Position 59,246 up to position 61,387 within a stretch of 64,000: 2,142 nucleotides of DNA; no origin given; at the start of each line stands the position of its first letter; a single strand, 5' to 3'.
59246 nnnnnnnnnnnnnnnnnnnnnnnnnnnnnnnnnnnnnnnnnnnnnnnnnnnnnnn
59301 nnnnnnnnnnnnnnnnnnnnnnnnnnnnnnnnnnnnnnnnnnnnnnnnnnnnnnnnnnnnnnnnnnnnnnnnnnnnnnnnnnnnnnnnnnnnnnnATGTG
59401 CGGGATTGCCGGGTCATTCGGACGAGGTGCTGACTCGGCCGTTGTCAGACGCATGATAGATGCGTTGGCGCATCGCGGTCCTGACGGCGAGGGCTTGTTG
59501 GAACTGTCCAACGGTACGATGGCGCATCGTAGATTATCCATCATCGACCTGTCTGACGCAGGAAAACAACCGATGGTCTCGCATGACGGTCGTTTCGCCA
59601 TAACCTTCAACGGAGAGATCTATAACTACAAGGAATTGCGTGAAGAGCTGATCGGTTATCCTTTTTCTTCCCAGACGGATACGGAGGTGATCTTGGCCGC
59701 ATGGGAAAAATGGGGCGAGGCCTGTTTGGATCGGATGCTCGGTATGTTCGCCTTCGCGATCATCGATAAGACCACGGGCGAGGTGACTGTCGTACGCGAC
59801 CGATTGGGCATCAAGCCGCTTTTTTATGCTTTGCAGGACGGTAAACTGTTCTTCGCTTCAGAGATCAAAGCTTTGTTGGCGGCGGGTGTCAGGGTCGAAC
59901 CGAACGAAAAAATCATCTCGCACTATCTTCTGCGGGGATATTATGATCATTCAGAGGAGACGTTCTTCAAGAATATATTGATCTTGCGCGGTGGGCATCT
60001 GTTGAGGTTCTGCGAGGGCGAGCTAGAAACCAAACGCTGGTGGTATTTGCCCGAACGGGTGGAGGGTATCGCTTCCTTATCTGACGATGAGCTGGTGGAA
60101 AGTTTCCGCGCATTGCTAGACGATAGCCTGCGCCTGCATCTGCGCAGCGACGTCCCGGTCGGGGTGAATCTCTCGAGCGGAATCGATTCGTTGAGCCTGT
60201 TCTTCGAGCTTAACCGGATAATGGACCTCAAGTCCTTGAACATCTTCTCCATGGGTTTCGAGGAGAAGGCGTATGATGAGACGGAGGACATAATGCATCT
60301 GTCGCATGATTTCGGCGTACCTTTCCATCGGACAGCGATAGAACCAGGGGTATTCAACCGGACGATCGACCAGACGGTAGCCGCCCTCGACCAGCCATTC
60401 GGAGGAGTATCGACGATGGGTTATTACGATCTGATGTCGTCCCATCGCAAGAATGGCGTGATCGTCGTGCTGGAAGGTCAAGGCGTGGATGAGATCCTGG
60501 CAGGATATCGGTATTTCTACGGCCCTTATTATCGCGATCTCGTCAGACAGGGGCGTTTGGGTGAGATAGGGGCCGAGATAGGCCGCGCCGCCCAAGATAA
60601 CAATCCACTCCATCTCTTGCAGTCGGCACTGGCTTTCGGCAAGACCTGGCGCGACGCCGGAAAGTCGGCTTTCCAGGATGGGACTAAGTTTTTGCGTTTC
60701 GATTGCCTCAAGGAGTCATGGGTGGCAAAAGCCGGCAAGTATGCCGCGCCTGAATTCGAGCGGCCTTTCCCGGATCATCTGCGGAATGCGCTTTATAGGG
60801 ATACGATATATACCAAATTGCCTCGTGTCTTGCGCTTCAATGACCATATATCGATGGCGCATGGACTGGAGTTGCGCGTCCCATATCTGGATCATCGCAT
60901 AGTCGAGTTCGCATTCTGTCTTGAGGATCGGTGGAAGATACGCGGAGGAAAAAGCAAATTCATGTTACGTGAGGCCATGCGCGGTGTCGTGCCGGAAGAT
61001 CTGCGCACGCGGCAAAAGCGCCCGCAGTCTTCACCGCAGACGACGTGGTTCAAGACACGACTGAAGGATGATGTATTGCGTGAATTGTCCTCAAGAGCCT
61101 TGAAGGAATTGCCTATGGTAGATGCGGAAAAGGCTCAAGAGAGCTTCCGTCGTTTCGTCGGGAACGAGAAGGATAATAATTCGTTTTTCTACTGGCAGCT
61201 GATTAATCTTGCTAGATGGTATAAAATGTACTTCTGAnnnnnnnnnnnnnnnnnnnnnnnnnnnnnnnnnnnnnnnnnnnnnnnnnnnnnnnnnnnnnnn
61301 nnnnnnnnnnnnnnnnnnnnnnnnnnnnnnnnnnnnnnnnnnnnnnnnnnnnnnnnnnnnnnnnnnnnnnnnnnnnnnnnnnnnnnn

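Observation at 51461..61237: CMP-nonulosonic acid module with an adjacent AsnB-like amidotransferase, possibly an amidated/acetamidino sialic-like sugar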

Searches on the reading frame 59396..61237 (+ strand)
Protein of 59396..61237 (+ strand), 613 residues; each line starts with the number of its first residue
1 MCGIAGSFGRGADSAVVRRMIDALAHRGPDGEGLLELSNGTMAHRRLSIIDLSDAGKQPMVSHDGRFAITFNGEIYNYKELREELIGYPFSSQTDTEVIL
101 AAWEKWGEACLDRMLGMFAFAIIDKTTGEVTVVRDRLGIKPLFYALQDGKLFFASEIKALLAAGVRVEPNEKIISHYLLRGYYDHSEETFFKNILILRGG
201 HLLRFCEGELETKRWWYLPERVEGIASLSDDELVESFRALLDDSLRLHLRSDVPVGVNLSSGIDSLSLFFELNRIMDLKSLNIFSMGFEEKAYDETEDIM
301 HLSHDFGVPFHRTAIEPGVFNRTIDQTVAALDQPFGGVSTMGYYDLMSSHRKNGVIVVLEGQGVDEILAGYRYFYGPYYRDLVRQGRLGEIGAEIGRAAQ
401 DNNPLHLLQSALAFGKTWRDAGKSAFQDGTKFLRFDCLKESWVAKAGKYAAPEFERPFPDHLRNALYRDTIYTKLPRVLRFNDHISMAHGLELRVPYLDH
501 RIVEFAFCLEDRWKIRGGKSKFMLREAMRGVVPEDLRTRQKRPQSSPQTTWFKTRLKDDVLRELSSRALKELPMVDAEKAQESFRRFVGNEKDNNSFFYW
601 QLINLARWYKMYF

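Call 4: search_protein_families(library=pfam, proteins=[window:59396-61237:+])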
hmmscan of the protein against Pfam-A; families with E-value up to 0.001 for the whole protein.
window:59396-61237:+ (613 aa): 3 families
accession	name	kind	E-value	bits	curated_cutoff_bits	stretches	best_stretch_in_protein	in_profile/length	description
PF00733.27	Asn_synthase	-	2.7e-65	221.8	21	1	237-609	2-353/354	Asparagine synthase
PF13537.11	GATase_7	-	5.8e-46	155.9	25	1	44-162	1-123/123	Glutamine amidotransferase domain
PF13522.11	GATase_6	-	7.4e-43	146.1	27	1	29-156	1-130/130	Glutamine amidotransferase domain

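Call 5: search_protein_families(library=ncbifam, proteins=[window:59396-61237:+])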
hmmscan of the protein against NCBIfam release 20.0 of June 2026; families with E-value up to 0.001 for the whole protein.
window:59396-61237:+ (613 aa): 9 families
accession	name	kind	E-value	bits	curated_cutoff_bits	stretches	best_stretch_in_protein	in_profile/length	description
TIGR01536.1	asn_synth_AEB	equivalog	8.6e-128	427.5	267.1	1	2-544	1-517/517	asparagine synthase (glutamine-hydrolyzing)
TIGR03108.1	eps_aminotran_1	hypoth_equivalog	1.6e-110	370.7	816.9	2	1-374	1-377/628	XrtA/PEP-CTERM system amidotransferase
TIGR03104.1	trio_amidotrans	equivalog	1.7e-97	327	570.1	2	1-374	1-383/589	N-acetylglutaminylglutamine amidotransferase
NF033535.1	lass_lactam_cya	exception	3.2e-79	267.2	525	2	3-403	6-407/668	lasso peptide isopeptide bond-forming cyclase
NF006949.0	PRK09431.1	equivalog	9.4e-73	245.6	499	3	1-167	1-172/554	asparagine synthase B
NF033561.1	macrolact_Ik_Al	subfamily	7.2e-18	64.5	300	1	119-585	82-532/561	albusnodin/ikarugamycin family macrolactam cyclase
NF001484.0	PRK00331.1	subfamily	3.8e-14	52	381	1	58-163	86-201/601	isomerizing glutamine--fructose-6-phosphate transaminase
TIGR01135.1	glmS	equivalog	7.6e-14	51.1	418.05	1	58-166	85-203/607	glutamine--fructose-6-phosphate transaminase (isomerizing)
TIGR01134.1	purF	equivalog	2e-12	47.2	350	1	39-173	65-215/432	amidophosphoribosyltransferase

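Call 14: list_cluster_members(proteins=[P0001, window:59396-61237:+, window:54856-55920:+, window:57729-58679:+, window:58685-59392:+, P0002, P0009, P0018])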
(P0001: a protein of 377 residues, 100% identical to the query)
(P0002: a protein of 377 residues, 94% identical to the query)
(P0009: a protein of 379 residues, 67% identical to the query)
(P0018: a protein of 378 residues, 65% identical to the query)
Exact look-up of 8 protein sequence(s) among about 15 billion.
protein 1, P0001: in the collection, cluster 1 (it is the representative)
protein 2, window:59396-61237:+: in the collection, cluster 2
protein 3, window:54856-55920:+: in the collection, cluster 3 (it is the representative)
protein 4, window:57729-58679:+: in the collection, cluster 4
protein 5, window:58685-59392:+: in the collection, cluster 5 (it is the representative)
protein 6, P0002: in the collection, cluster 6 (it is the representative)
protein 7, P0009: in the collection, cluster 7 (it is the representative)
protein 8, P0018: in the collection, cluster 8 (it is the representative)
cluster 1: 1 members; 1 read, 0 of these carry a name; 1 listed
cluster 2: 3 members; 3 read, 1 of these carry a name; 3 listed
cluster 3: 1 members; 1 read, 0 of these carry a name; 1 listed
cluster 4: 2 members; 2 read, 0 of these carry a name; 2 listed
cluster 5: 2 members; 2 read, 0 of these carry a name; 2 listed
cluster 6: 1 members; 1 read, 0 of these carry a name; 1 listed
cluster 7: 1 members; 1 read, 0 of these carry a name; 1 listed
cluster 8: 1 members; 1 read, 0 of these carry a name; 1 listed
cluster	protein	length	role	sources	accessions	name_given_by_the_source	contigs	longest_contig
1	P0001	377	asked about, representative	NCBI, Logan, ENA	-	-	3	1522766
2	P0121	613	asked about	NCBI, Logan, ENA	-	-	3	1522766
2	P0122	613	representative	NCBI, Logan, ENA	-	-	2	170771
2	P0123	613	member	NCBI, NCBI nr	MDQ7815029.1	MAG: asparagine synthase (glutamine-hydrolyzing) [Patescibacteria group bacterium] | asparagine synthase (glutamine-hydrolyzing) [Patescibacteria group bacterium]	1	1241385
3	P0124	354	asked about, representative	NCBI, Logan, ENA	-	-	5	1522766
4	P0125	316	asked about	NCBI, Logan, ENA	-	-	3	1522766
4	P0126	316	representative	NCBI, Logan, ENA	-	-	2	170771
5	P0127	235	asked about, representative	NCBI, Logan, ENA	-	-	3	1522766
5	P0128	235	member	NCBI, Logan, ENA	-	-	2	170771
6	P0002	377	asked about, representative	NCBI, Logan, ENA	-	-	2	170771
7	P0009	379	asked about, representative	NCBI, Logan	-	-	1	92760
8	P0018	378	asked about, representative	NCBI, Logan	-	-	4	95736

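Call 23: search_solved_structures(query=window:59396-61237:+, show_alignments=2)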
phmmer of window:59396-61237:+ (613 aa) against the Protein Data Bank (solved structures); distinct sequences matched with E-value up to 0.001: 15.
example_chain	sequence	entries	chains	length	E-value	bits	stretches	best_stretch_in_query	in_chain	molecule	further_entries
7ylz_A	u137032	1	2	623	1.1e-52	182.5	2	1-373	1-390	hydroxyamidotransferase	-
1ct9_A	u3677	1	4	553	3.5e-41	144.5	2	23-162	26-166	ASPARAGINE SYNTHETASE B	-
6gq3_A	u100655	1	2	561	4.3e-32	114.4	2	1-376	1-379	Asparagine synthetase [glutamine-hydrolyzing]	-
8sue_A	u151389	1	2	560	2.1e-31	112.1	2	2-376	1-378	Asparagine synthetase [glutamine-hydrolyzing]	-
9b6c_A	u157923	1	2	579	1.3e-30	109.6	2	2-376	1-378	Asparagine synthetase [glutamine-hydrolyzing]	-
1jgt_A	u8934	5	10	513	2.5e-06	29.3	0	71-162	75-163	BETA-LACTAM SYNTHETASE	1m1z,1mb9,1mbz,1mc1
1q15_A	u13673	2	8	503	3.2e-06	29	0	94-370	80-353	CarA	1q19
1xff_A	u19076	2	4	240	1.1e-05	27.2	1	42-163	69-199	Glucosamine--fructose-6-phosphate aminotransferase [isomerizing]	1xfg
6lbp_A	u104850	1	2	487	1.1e-05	27.2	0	58-160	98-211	Amidophosphoribosyltransferase 2, chloroplastic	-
4amv_A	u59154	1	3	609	4.9e-05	25.1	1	42-163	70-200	GLUCOSAMINE--FRUCTOSE-6-PHOSPHATE AMINOTRANSFERASE [ISOMER IZING]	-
2j6h_A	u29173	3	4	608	0.00012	23.7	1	42-163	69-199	GLUCOSAMINE-FRUCTOSE-6-PHOSPHATE AMINOTRANSFERASE | GLUCOSAMINE--FRUCTOSE-6-PHOSPHATE AMINOTRANSFERASE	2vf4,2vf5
1jxa_A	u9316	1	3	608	0.00012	23.7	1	42-163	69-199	glucosamine 6-phosphate synthase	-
3ooj_A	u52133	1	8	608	0.00018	23.2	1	42-163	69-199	Glucosamine/fructose-6-phosphate aminotransferase, isomerizing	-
1ao0_A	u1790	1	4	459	0.00045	21.9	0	62-174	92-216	GLUTAMINE PHOSPHORIBOSYLPYROPHOSPHATE AMIDOTRANSFERASE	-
1gph_1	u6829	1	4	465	0.00047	21.8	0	62-174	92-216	GLUTAMINE PHOSPHORIBOSYL-PYROPHOSPHATE AMIDOTRANSFERASE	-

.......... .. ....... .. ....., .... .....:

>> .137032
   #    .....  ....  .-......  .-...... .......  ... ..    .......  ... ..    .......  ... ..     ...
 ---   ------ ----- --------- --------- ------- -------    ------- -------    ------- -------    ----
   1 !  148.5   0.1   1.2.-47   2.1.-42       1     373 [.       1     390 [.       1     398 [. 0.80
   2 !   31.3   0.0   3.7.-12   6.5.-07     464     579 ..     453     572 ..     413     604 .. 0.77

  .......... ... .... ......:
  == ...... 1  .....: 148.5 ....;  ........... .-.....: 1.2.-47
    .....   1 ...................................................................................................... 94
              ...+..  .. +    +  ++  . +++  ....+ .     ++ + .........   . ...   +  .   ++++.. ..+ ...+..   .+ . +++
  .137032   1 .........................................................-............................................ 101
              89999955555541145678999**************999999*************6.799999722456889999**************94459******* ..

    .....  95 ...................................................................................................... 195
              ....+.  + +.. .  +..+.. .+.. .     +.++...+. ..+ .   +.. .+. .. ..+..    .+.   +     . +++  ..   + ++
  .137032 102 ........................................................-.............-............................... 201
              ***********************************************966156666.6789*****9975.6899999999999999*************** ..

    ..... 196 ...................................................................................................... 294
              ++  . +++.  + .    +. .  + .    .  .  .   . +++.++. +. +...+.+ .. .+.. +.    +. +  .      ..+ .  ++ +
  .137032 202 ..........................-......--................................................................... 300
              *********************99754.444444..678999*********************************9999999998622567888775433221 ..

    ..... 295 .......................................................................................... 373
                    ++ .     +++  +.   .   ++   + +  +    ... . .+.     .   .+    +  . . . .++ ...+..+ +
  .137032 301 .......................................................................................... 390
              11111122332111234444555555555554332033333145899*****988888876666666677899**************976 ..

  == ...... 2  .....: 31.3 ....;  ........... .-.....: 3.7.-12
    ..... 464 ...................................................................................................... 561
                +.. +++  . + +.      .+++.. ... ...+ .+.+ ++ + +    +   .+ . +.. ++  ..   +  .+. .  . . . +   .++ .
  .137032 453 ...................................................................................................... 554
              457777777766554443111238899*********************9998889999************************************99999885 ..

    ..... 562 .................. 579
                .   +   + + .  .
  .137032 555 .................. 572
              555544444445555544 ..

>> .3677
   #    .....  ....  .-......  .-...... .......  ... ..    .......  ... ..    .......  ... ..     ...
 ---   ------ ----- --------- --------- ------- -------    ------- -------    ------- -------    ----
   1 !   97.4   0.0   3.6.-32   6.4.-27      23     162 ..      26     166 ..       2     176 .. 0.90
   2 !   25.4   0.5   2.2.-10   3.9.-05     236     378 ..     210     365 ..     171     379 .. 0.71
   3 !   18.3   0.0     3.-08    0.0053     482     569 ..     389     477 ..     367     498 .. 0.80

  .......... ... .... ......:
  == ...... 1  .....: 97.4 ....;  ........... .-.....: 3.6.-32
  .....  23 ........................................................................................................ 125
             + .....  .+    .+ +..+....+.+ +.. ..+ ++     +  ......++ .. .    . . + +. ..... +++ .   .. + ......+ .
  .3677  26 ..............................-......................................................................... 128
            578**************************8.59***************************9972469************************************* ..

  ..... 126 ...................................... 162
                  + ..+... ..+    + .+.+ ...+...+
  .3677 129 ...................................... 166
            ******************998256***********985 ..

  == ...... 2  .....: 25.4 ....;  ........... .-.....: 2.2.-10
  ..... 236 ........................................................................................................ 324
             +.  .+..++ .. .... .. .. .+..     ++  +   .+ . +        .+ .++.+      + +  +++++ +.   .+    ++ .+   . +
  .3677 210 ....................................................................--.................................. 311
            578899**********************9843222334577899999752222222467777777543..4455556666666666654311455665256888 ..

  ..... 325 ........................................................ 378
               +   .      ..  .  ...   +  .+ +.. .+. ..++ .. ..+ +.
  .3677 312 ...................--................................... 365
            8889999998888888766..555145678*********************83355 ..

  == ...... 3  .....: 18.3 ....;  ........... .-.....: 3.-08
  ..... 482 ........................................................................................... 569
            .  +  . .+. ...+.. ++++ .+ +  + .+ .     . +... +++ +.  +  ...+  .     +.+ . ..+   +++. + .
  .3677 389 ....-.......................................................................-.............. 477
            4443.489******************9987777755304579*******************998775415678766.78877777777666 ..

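Call 27: find_homologous_proteins(query=window:59396-61237:+)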
Query window:59396-61237:+ (613 aa): 8000 proteins with E <= 0.001 among 8000 candidates; the best 120 are listed.
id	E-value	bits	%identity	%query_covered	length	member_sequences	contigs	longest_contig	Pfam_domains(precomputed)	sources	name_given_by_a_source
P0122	0.0e+0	1405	99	100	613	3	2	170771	PF00733.28,PF13522.12,PF13537.12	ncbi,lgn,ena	-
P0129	1.1e-269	914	65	100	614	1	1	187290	PF00733.28,PF13522.12,PF13537.12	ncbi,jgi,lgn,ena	ncbi:MAG: asparagine synthase (glutamine-hydrolyzing) [Patescibacteria group bacterium]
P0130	1.5e-260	884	64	100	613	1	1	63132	PF00733.28,PF13522.12,PF13537.12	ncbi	-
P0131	6.7e-248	842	61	100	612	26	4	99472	PF00733.28,PF13522.12,PF13537.12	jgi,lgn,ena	-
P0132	2.6e-247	840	62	100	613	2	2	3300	PF00733.28,PF13522.12,PF13537.12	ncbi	-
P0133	2.0e-245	834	61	99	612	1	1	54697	PF00733.28,PF13522.12,PF13537.12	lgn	-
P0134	9.3e-240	815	60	100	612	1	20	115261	PF00733.28,PF13522.12,PF13537.12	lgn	-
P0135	3.6e-237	807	60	100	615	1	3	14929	PF00733.28,PF13522.12,PF13537.12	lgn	-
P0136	8.5e-235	799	60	100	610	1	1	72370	PF00733.28,PF13522.12,PF13537.12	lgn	-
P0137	2.5e-231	787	57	100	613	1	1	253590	PF00733.28,PF13522.12,PF13537.12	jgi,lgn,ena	-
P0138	2.0e-230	784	58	100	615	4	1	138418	PF00733.28,PF13522.12,PF13537.12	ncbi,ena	-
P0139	7.2e-226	769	56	100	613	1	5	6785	PF00733.28,PF13522.12,PF13537.12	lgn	-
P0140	8.5e-225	766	58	100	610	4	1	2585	PF00733.28,PF13522.12,PF13537.12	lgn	-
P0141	3.3e-222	757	57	100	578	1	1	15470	PF00733.28,PF13522.12,PF13537.12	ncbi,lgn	-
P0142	4.8e-215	734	56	100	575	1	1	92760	PF00733.28,PF13522.12,PF13537.12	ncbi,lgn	-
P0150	4.1e-155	536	43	100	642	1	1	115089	PF12481.14,PF00733.28,PF13522.12,PF13537.12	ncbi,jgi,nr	ncbi:asparagine synthase (glutamine-hydrolyzing) [Candidatus Woesearchaeota archaeon]|nr:MAG: aspara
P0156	1.7e-152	527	45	100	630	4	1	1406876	PF00733.28,PF13522.12,PF13537.12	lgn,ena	-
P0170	2.8e-149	516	42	100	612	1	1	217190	PF12481.14,PF00733.28,PF13522.12,PF13537.12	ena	-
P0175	3.8e-148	513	42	100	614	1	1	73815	PF00733.28,PF13522.12,PF13537.12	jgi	jgi:asparagine synthase (glutamine-hydrolysing)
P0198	1.4e-144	501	42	100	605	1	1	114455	PF00733.28,PF13522.12,PF13537.12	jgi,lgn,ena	-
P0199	1.5e-144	501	44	97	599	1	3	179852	PF12481.14,PF00733.28,PF13522.12,PF13537.12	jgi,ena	-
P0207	5.8e-144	499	42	100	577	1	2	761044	PF00733.28,PF13522.12,PF13537.12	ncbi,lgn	ncbi:MAG: asparagine synthase (glutamine-hydrolyzing) [Alphaproteobacteria bacterium]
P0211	1.8e-143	497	43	100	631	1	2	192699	PF00733.28,PF13522.12,PF13537.12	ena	-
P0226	1.2e-141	491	44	97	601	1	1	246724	PF00733.28,PF13522.12,PF13537.12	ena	-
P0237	7.5e-141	489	42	100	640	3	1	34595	PF00733.28,PF13522.12,PF13537.12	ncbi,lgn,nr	ncbi:MAG TPA: asparagine synthase (glutamine-hydrolyzing) [Longimicrobiales bacterium]|nr:asparagine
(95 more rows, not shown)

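Call 29: find_encoding_contigs(protein=P0156, flank=9000, max_places=1)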
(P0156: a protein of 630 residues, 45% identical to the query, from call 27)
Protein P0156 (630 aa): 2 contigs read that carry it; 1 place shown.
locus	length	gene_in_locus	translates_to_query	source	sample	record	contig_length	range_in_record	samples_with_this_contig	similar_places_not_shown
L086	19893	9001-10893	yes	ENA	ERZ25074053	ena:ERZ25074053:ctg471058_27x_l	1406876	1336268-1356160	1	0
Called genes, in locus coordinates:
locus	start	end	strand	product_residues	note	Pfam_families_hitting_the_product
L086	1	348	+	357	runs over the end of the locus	PF00682:HMGL-like, PF07836:DmpG_comm (weak)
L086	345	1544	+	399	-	PF00155:Aminotran_1_2, PF00266:Aminotran_5, PF01053:Cys_Met_Meta_PP (weak), PF01041:DegT_DnrJ_EryC1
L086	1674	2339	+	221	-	PF04199:Cyclase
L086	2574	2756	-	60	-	-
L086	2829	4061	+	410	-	PF00501:AMP-binding, PF13193:AMP-binding_C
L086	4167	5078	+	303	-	-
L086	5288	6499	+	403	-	PF13489:Methyltransf_23, PF08241:Methyltransf_11, PF08242:Methyltransf_12, PF13649:Methyltransf_25, PF13847:Methyltransf_31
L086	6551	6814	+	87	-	PF00550:PP-binding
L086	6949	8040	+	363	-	PF01522:Polysacc_deac_1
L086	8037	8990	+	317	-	PF01209:Ubie_methyltran, PF03141:Methyltransf_29 (weak), PF13489:Methyltransf_23, PF08003:Methyltransf_9 (weak), PF13847:Methyltransf_31, PF08241:Methyltransf_11, PF08242:Methyltransf_12, PF13649:Methyltransf_25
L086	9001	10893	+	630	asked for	PF13522:GATase_6, PF13537:GATase_7, PF00733:Asn_synthase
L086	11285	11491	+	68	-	-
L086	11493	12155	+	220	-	PF05711:TylF, PF13578:Methyltransf_24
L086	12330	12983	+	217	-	PF02348:CTP_transf_3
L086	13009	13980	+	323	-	PF01408:GFO_IDH_MocA, PF22725:GFO_IDH_MocA_C3, PF02894:GFO_IDH_MocA_C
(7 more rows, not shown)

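Call 30: find_encoding_contigs(protein=P0207, flank=9000, max_places=1)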
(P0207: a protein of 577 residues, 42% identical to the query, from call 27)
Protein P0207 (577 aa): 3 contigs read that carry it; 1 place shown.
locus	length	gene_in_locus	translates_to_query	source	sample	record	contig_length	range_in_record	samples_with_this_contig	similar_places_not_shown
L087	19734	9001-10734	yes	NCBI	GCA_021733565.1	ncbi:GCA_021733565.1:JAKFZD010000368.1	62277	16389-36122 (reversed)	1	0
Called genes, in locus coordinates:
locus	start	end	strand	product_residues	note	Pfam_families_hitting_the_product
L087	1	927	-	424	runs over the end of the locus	PF01636:APH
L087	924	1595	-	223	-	PF00702:Hydrolase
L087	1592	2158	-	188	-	PF03079:ARD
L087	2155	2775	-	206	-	PF00596:Aldolase_II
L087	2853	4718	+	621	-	PF02463:SMC_N (faint), PF03193:RsgA_GTPase (faint), PF13555:AAA_29 (faint), PF00005:ABC_tran, PF01926:MMR_HSR1 (faint), PF05729:NACHT (faint), PF00005:ABC_tran, PF16326:ABC_tran_CTD, +2 more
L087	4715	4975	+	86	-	PF01541:GIY-YIG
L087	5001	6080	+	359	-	PF03102:NeuB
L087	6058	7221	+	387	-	PF02350:Epimerase_2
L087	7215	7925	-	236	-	PF02348:CTP_transf_3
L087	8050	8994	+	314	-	PF01209:Ubie_methyltran, PF13489:Methyltransf_23, PF06325:PrmA (weak), PF13847:Methyltransf_31, PF08241:Methyltransf_11, PF08242:Methyltransf_12, PF13649:Methyltransf_25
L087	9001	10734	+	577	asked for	PF13522:GATase_6, PF13537:GATase_7, PF00733:Asn_synthase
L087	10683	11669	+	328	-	PF00389:2-Hacid_dh, PF02826:2-Hacid_dh_C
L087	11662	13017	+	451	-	-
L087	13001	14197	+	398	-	-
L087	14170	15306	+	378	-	PF13439:Glyco_transf_4, PF13579:Glyco_trans_4_4, PF00534:Glycos_transf_1, PF13692:Glyco_trans_1_4, PF13524:Glyco_trans_1_2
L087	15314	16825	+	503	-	PF03062:MBOAT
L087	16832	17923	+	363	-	-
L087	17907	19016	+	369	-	PF13439:Glyco_transf_4, PF13579:Glyco_trans_4_4, PF20706:GT4-conflict (weak), PF00534:Glycos_transf_1, PF13692:Glyco_trans_1_4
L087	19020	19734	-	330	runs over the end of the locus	PF00106:adh_short (weak), PF01073:3Beta_HSD, PF01370:Epimerase, PF02719:Polysacc_synt_2, PF04321:RmlD_sub_bind, PF07993:NAD_binding_4 (weak), PF16363:GDP_Man_Dehyd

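Call 31: find_encoding_contigs(protein=P0150, flank=9000, max_places=1)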
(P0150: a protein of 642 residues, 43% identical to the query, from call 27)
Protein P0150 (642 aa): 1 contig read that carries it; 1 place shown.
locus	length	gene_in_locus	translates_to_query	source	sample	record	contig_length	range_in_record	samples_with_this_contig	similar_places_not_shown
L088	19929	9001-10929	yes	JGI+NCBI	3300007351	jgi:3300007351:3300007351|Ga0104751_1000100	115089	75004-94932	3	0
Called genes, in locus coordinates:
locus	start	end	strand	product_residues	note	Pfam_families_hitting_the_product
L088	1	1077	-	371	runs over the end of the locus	PF13472:Lipase_GDSL_2 (weak)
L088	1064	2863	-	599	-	PF02543:Carbam_trans_N, PF16861:Carbam_trans_C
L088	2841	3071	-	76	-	-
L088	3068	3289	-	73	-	-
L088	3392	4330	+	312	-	PF00534:Glycos_transf_1, PF13692:Glyco_trans_1_4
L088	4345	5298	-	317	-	PF00535:Glycos_transf_2, PF10111:Glyco_tranf_2_2, PF13641:Glyco_tranf_2_3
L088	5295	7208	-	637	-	PF13522:GATase_6, PF13537:GATase_7, PF00733:Asn_synthase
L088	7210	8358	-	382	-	PF20706:GT4-conflict (weak), PF00534:Glycos_transf_1, PF13692:Glyco_trans_1_4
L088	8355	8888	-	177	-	PF08241:Methyltransf_11, PF13489:Methyltransf_23 (weak)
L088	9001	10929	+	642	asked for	PF13522:GATase_6, PF12481:DUF3700 (weak), PF13537:GATase_7, PF00733:Asn_synthase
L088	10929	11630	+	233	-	PF01066:CDP-OH_P_transf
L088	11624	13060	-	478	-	-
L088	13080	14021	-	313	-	PF01522:Polysacc_deac_1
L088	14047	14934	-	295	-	PF01209:Ubie_methyltran (weak), PF02353:CMAS, PF13489:Methyltransf_23, PF05175:MTS, PF08241:Methyltransf_11, PF08242:Methyltransf_12, PF13649:Methyltransf_25, PF13847:Methyltransf_31, +1 more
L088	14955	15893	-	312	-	PF00389:2-Hacid_dh, PF02826:2-Hacid_dh_C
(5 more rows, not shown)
